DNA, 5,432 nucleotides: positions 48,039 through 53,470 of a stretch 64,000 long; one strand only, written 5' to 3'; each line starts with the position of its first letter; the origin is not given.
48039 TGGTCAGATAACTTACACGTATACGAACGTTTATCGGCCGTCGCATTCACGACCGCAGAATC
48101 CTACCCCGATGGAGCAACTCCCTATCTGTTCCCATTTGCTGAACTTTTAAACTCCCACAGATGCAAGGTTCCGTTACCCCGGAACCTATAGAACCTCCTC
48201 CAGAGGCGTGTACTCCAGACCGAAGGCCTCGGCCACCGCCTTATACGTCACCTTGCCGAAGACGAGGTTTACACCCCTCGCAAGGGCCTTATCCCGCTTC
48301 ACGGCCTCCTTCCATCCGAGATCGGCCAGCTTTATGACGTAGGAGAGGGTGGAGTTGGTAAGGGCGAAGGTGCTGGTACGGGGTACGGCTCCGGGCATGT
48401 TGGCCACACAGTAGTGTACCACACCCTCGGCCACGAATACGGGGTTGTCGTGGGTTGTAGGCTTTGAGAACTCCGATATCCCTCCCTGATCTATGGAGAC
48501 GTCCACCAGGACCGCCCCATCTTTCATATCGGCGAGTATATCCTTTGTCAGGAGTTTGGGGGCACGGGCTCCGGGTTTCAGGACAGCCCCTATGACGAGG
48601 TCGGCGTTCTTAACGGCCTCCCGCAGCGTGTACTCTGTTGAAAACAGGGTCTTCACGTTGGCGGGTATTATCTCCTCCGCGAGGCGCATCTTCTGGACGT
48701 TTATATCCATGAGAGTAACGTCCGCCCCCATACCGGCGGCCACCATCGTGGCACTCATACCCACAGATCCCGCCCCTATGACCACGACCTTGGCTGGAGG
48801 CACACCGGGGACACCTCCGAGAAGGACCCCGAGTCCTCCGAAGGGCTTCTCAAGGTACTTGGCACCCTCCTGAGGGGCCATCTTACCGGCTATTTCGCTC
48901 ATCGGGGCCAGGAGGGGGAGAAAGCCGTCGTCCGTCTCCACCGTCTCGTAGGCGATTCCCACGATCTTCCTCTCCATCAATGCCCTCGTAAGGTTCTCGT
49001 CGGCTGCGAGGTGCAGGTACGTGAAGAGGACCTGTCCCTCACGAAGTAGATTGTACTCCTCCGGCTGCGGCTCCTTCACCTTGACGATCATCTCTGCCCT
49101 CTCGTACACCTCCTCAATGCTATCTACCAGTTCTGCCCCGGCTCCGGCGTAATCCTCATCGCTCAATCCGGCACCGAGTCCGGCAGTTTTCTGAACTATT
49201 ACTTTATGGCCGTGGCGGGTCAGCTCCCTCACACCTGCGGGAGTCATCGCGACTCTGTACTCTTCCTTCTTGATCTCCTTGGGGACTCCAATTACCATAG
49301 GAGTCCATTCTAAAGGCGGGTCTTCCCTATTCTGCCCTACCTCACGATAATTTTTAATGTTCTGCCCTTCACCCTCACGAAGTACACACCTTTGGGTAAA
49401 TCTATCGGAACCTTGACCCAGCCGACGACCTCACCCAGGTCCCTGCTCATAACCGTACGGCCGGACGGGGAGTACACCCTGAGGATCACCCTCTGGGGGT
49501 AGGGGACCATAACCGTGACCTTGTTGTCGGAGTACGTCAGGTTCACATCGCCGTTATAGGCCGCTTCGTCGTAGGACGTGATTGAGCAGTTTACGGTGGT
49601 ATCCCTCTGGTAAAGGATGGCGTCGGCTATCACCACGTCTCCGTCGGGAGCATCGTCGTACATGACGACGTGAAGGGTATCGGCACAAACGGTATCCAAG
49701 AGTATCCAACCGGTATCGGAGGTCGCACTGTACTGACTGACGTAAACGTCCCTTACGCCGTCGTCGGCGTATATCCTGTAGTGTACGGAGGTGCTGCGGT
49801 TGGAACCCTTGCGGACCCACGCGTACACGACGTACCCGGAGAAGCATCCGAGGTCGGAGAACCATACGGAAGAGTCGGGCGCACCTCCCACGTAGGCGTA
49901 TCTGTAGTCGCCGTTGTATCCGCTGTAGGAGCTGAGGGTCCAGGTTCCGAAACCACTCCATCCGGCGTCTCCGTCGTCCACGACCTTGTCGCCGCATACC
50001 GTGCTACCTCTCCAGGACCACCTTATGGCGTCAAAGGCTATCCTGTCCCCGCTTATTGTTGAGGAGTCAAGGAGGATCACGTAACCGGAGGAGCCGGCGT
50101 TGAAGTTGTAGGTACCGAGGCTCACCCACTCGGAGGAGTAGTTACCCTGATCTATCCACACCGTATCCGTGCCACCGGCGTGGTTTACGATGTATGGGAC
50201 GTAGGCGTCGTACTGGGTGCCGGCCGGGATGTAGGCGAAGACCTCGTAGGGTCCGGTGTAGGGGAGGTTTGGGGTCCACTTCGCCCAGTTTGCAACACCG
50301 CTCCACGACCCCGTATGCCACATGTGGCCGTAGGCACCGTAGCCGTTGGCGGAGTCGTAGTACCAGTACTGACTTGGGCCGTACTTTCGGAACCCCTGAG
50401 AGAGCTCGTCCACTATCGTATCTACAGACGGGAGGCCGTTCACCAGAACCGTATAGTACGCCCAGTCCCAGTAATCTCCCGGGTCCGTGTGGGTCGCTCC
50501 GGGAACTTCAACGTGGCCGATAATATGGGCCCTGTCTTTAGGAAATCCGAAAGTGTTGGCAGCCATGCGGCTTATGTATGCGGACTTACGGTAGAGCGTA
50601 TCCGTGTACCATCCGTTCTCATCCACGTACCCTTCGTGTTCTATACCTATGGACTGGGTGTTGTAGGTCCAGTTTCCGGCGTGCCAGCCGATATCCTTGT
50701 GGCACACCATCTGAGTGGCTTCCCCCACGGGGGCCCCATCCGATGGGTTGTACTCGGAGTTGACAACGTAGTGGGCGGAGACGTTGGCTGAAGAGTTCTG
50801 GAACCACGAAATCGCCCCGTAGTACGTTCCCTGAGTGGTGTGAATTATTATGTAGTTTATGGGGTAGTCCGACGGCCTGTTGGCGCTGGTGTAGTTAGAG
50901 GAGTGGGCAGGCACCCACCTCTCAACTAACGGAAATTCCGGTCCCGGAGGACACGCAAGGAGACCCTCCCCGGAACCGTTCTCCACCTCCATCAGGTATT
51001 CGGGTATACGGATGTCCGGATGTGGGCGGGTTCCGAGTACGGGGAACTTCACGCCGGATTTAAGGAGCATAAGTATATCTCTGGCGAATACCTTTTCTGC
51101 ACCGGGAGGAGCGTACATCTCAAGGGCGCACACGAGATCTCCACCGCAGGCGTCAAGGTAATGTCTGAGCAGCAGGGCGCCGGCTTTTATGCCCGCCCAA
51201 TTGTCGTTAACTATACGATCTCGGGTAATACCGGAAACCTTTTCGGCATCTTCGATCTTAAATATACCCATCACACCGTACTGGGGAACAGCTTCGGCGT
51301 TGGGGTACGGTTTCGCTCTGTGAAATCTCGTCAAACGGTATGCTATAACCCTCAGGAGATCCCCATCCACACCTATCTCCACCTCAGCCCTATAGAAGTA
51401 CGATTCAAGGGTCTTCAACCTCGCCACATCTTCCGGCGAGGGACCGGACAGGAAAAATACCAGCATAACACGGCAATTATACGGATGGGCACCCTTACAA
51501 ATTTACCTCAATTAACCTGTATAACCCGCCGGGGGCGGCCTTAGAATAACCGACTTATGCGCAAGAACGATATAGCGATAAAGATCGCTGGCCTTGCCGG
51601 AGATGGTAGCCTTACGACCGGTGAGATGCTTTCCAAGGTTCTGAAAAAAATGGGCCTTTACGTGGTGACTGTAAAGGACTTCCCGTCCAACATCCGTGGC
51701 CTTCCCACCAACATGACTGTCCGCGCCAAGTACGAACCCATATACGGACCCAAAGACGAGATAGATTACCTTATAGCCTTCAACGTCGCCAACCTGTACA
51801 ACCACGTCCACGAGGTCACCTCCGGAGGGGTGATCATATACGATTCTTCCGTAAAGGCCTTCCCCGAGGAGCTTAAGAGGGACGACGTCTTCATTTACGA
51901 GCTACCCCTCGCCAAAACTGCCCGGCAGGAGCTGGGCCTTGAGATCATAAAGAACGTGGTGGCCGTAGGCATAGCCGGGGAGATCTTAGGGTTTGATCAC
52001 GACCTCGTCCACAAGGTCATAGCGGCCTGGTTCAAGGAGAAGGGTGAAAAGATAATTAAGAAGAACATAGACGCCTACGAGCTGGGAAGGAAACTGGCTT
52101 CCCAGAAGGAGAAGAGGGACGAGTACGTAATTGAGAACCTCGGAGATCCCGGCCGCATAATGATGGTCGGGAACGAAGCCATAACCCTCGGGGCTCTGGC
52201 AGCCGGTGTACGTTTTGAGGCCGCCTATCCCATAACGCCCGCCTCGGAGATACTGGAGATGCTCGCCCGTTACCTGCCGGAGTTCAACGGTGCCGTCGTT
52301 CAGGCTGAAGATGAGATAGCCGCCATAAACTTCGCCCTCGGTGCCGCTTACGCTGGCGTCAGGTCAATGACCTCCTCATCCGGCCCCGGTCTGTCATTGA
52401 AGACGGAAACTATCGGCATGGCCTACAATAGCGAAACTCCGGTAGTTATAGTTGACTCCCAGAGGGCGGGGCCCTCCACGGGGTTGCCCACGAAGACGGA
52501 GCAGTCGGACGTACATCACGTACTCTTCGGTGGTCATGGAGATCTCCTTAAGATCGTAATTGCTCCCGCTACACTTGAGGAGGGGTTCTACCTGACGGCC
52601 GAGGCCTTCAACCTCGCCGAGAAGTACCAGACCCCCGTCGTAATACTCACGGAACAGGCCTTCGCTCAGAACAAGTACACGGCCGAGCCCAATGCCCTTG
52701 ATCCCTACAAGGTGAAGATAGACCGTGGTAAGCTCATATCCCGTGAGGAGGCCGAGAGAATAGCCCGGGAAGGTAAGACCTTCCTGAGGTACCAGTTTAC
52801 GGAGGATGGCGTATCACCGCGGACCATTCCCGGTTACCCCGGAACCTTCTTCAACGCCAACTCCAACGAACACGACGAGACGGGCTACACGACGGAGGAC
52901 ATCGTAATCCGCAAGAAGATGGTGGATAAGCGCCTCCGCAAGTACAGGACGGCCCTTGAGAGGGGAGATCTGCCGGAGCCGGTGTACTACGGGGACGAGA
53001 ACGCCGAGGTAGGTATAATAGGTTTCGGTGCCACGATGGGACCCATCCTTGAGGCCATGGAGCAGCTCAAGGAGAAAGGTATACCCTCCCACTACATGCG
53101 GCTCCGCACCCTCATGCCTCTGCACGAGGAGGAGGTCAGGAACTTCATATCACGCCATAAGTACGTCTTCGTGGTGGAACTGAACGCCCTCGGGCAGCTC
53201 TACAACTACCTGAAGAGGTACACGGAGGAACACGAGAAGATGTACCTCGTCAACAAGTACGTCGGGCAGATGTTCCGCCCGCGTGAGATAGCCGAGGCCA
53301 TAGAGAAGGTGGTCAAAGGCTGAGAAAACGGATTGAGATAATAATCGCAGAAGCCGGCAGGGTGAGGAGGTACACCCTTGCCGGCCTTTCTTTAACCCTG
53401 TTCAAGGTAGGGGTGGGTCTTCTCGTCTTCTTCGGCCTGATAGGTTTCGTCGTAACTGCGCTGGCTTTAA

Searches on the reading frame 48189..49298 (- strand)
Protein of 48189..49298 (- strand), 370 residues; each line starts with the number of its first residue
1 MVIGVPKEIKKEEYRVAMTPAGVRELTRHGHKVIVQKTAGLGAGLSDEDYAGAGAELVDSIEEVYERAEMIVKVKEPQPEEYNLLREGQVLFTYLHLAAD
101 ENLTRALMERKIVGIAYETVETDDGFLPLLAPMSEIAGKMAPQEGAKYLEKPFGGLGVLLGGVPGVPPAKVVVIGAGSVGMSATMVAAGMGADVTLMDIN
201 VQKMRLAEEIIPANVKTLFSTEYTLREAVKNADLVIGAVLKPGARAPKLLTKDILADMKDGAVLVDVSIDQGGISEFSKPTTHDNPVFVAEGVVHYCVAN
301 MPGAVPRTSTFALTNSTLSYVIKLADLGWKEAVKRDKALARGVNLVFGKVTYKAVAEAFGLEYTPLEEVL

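Call 44: find_encoding_contigs(protein=window:48189-49298:-, flank=5000, max_places=8)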
Protein window:48189-49298:- (370 aa): no gene with exactly this product is on record in the collection.
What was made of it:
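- Tried and rejected: Ancestral state of the right flank: the exact look-up of the window's own ald protein returned nothing (call 44).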

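Call 54: search_protein_families(library=pfam, proteins=[window:48189-49298:-], max_evalue=0.001)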
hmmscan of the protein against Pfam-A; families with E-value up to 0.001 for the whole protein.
window:48189-49298:- (370 aa): 12 families
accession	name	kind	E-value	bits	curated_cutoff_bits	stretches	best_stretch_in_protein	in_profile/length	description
PF01262.27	AlaDh_PNT_C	-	2.8e-79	265.9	23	1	141-353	1-214/214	Alanine dehydrogenase/PNT, C-terminal domain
PF05222.21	AlaDh_PNT_N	-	6.3e-51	172.6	30.4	1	4-137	1-136/136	Alanine dehydrogenase/PNT, N-terminal domain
PF02826.25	2-Hacid_dh_C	-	2.9e-08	33.7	25.1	1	169-268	37-127/178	D-isomer specific 2-hydroxyacid dehydrogenase, NAD binding domain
PF03446.21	NAD_binding_2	-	2.5e-05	24.8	21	1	170-268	1-93/161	NAD binding domain of 6-phosphogluconate dehydrogenase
PF02737.24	3HCDH_N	-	2.7e-05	24.6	22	1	170-226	1-57/180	3-hydroxyacyl-CoA dehydrogenase, NAD binding domain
PF07992.20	Pyr_redox_2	-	7.5e-05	22.7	26.1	1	168-211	142-185/291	Pyridine nucleotide-disulphide oxidoreductase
PF03721.20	UDPG_MGDP_dh_N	-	0.00029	20.9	27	1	170-206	2-38/187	UDP-glucose/GDP-mannose dehydrogenase family, NAD binding domain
PF00070.33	Pyr_redox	-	0.00031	21.6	22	0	170-217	1-48/82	Pyridine nucleotide-disulphide oxidoreductase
PF00056.29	Ldh_1_N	-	0.00052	20.5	27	0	170-245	2-86/141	lactate/malate dehydrogenase, NAD binding domain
PF13241.12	NAD_binding_7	-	0.00069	20.6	22.1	0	169-242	8-72/104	Putative NAD(P)-binding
PF01488.26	Shikimate_DH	-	0.0007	20.1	24.3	0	169-268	13-112/138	Shikimate / quinate 5-dehydrogenase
PF01134.28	GIDA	-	0.00071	19.2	22.1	1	170-203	1-34/391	Glucose inhibited division protein A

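Call 63: find_homologous_proteins(query=window:48189-49298:-, max_evalue=1e-100)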
Query window:48189-49298:- (370 aa): 7962 proteins with E <= 1e-100 among 8000 candidates; the best 120 are listed.
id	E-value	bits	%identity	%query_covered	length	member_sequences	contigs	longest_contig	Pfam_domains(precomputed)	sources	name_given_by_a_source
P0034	1.7e-226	769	96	100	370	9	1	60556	PF05222.22,PF03446.22,PF02826.26,PF01262.28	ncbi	-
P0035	5.9e-221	751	93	100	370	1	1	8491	PF05222.22,PF03446.22,PF02826.26,PF01262.28,PF02737.25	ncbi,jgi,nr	ncbi:MAG: alanine dehydrogenase [Thermotogae bacterium]|nr:alanine dehydrogenase [Thermotogota bacte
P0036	3.2e-207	706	92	100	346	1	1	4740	PF05222.22,PF03446.22,PF02826.26,PF01262.28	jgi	-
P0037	7.2e-203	691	85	100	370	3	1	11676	PF05222.22,PF02826.26,PF01262.28,PF02737.25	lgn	-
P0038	1.5e-200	684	84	100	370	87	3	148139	PF05222.22,PF03446.22,PF02826.26,PF01262.28,PF02737.25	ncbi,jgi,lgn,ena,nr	ncbi:alanine dehydrogenase [Candidatus Caldipriscus sp.]|nr:alanine dehydrogenase [Candidatus Caldip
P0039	1.0e-199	681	84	100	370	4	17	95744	PF05222.22,PF02826.26,PF01262.28,PF02737.25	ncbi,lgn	ncbi:MAG: alanine dehydrogenase [candidate division WOR-3 bacterium]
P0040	2.6e-175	601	71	100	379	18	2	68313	PF05222.22,PF02826.26,PF01262.28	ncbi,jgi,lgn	-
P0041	9.3e-168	576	68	100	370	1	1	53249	PF05222.22,PF02826.26,PF01262.28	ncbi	-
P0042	8.3e-165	566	69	100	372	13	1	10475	PF05222.22,PF02826.26,PF01262.28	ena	-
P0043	1.0e-162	559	67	100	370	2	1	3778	PF05222.22,PF13241.13,PF03446.22,PF02826.26,PF01262.28,PF03807.24,PF01488.27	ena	-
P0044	1.4e-162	559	68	100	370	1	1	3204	PF05222.22,PF07992.21,PF02826.26,PF01262.28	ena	-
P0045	4.5e-161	554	67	100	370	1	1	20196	PF05222.22,PF07992.21,PF00070.34,PF02826.26,PF01262.28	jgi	-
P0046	1.7e-160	552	66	100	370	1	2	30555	PF05222.22,PF07992.21,PF02826.26,PF01262.28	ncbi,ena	-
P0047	3.4e-160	551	66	100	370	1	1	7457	PF05222.22,PF07992.21,PF00070.34,PF02826.26,PF01262.28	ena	-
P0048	5.6e-160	550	66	100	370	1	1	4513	PF05222.22,PF07992.21,PF00070.34,PF02826.26,PF01262.28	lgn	-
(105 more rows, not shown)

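Call 65: find_encoding_contigs(protein=P0034, flank=7000, max_places=4)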
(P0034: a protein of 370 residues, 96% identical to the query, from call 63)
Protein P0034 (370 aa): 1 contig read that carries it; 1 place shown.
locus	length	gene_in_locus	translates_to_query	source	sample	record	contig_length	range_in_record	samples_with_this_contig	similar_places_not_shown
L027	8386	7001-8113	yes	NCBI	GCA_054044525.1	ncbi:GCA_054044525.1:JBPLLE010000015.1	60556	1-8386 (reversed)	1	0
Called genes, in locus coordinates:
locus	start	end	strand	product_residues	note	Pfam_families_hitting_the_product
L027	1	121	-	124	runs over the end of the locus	PF01648:ACPS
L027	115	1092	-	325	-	PF00146:NADHdh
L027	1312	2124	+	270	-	PF16268:DUF4921 (faint), PF16285:DUF4931_N, PF01087:GalP_UDP_transf (weak)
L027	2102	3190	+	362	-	PF00712:DNA_pol3_beta (weak), PF02767:DNA_pol3_beta_2 (faint), PF02768:DNA_pol3_beta_3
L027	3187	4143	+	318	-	PF02779:Transket_pyr, PF02780:Transketolase_C, PF22613:Transketolase_C_1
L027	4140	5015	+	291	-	PF16881:LIAS_N, PF04055:Radical_SAM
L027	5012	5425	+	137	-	-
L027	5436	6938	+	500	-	-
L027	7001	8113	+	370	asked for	PF05222:AlaDh_PNT_N, PF03446:NAD_binding_2 (faint), PF01262:AlaDh_PNT_C, PF02826:2-Hacid_dh_C (weak)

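Call 67: find_encoding_contigs(protein=P0035, flank=7000, max_places=4)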
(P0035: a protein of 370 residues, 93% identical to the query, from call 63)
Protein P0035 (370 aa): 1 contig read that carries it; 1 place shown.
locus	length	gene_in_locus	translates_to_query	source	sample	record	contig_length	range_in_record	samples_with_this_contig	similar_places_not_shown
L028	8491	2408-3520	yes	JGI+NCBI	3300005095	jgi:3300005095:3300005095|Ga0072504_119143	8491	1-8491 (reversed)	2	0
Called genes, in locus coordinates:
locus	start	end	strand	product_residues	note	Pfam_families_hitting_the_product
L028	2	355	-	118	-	?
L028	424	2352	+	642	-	PF13941:MutL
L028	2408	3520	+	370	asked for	PF05222:AlaDh_PNT_N, PF03446:NAD_binding_2 (faint), PF01262:AlaDh_PNT_C, PF02737:3HCDH_N (faint), PF02826:2-Hacid_dh_C (weak)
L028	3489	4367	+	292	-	PF07934:OGG_N, PF00730:HhH-GPD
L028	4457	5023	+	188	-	-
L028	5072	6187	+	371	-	PF01743:PolyA_pol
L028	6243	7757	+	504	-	PF07646:Kelch_2 (faint), PF24681:Kelch_KLHDC2_KLHL20_DRC7 (weak), PF13415:Beta-prop_FBX42, PF13964:Beta-prop_Calicin, PF24981:Beta-prop_ATRN-LZTR1 (weak), PF01344:Kelch_1 (weak)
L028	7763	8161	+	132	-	PF00188:CAP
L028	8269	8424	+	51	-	-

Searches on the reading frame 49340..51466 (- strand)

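Call 5: search_protein_families(library=pfam, proteins=[window:49340-51466:-], max_evalue=1)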
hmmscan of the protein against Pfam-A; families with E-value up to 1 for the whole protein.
window:49340-51466:- (709 aa): 2 families
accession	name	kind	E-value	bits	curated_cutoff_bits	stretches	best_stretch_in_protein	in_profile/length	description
PF25275.1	Golvesin_C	-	1.2e-31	110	31.6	2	367-482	16-129/132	Golvesin C-terminal domain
PF01510.30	Amidase_2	-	6.1e-25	88.5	26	1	201-331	3-131/131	N-acetylmuramoyl-L-alanine amidase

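Call 29: search_protein_families(library=ncbifam, proteins=[window:49340-51466:-], max_evalue=0.1)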
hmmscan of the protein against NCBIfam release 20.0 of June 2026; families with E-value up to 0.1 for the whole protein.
window:49340-51466:- (709 aa): 2 families
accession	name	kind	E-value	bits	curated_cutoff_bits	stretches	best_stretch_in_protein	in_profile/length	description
NF008758.0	PRK11789.1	equivalog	6e-12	45.3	143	1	225-341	72-181/190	1,6-anhydro-N-acetylmuramyl-L-alanine amidase AmpD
TIGR04183.1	Por_Secre_tail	domain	0.0006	19.7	23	1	650-708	11-71/72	T9SS type A sorting domain-containing protein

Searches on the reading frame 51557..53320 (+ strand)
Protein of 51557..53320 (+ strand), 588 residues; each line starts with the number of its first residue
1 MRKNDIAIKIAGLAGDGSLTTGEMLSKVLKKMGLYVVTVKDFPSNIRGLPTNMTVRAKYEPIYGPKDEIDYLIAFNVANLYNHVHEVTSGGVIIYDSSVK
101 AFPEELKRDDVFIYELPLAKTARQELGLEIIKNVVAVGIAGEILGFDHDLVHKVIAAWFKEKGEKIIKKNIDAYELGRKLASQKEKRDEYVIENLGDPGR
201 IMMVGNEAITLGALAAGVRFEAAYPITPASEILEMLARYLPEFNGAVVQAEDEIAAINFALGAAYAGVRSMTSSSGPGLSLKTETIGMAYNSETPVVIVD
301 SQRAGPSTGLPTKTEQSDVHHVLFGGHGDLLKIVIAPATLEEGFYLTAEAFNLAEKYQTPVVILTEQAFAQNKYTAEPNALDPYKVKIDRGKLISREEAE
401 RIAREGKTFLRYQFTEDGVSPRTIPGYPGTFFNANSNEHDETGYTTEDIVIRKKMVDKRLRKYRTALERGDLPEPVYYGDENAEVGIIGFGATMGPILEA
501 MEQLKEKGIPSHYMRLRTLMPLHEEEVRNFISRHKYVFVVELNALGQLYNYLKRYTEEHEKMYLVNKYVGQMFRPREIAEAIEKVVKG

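Call 54: search_protein_families(library=pfam, proteins=[window:51557-53320:+], max_evalue=0.001)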
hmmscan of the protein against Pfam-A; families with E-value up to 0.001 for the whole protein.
window:51557-53320:+ (588 aa): 4 families
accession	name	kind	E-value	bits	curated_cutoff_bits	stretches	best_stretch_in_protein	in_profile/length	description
PF01855.24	POR_N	-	8.6e-57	193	27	1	212-456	2-229/231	Pyruvate flavodoxin/ferredoxin oxidoreductase, thiamine diP-bdg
PF01558.24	POR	-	1.4e-33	116.9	27.4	1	14-178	1-172/173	Pyruvate ferredoxin/flavodoxin oxidoreductase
PF17147.9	PFOR_II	-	2.1e-10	41.3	27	1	483-578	1-102/102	Pyruvate:ferredoxin oxidoreductase core domain II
PF02780.25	Transketolase_C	-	4.1e-07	30.4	25.9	1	481-541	8-68/124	Transketolase, C-terminal domain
